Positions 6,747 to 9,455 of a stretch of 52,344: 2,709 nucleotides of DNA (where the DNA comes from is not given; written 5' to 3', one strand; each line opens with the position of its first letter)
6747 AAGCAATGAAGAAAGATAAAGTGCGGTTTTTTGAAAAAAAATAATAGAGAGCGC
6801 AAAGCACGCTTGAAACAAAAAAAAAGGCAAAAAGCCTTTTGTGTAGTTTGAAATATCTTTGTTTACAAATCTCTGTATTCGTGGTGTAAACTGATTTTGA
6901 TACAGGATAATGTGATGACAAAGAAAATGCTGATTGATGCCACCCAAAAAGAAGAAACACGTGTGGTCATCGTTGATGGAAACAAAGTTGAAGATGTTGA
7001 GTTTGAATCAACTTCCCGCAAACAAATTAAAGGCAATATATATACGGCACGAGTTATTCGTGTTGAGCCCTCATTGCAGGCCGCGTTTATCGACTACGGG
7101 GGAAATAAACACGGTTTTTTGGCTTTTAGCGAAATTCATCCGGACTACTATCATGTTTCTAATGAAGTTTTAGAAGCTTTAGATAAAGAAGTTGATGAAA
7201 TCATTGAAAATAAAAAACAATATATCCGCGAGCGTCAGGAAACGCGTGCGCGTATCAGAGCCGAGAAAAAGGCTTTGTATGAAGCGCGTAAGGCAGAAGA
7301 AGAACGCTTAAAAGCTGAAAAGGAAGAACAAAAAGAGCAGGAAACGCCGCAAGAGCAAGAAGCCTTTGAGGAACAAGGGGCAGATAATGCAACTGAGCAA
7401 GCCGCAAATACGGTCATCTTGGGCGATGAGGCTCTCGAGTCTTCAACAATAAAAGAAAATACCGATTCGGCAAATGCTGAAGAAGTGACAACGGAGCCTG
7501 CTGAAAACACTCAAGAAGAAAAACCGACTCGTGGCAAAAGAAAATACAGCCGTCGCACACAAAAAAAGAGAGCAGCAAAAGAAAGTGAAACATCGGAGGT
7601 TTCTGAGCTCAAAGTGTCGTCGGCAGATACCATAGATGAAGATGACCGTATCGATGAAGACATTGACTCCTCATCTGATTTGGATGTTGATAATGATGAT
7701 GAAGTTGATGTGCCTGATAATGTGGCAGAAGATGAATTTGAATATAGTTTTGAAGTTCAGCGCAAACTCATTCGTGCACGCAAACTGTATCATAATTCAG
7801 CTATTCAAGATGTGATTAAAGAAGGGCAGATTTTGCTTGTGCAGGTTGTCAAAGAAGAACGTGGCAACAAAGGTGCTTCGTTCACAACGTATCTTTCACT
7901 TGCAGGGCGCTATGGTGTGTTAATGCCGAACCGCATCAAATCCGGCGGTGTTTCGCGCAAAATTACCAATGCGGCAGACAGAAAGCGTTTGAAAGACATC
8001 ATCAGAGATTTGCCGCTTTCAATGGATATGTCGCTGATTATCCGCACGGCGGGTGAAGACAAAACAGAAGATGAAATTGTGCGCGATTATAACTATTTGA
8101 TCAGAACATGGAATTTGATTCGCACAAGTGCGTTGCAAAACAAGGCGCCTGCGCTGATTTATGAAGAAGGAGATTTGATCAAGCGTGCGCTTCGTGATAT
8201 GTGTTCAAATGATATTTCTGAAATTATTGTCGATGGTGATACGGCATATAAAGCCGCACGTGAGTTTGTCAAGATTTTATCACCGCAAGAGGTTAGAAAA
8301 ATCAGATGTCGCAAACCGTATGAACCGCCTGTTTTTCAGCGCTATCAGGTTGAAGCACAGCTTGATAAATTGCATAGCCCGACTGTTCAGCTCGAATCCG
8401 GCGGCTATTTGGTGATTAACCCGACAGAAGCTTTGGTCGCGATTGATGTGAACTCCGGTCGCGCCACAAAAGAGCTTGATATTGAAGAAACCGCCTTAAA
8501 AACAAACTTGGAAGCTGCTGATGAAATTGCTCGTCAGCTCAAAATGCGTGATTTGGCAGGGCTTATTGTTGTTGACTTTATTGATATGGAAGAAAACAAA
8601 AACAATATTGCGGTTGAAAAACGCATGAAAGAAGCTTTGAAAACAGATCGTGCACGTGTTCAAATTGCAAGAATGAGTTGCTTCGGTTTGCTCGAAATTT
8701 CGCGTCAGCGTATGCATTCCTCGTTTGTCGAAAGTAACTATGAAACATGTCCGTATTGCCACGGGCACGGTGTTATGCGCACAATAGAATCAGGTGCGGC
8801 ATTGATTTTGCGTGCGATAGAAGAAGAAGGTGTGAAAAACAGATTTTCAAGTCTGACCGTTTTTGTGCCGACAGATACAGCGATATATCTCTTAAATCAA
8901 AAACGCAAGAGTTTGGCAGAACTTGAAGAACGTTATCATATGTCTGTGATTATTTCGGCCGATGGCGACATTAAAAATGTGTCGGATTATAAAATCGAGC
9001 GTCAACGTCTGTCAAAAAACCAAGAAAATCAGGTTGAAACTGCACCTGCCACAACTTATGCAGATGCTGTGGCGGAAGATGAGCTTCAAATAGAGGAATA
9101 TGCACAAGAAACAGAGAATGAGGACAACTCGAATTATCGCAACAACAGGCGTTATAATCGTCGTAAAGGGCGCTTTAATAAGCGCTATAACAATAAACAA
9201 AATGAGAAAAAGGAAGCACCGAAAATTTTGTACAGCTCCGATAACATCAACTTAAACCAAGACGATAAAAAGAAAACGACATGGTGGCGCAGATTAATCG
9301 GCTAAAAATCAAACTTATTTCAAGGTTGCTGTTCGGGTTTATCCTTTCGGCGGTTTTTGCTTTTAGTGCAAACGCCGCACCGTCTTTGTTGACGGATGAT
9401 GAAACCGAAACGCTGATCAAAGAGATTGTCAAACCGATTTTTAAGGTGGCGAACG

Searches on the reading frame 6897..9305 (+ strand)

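Call 37: search_protein_families(library=pfam, proteins=[window:6897-9305:+], max_evalue=0.00001)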
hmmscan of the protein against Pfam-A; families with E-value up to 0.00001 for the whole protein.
window:6897-9305:+ (802 aa): 3 families
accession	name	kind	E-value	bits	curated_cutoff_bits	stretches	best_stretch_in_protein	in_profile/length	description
PF10150.14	RNase_E_G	-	5.8e-97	324.8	25.5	1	334-606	1-270/270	Ribonuclease E/G family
PF20833.2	RNase_E_G_Thio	-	1.1e-26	93.1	26.8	1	617-702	1-85/86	RNase E/G, Thioredoxin-like domain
PF00575.29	S1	-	8.3e-07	29.7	22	0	43-93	2-50/74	S1 RNA binding domain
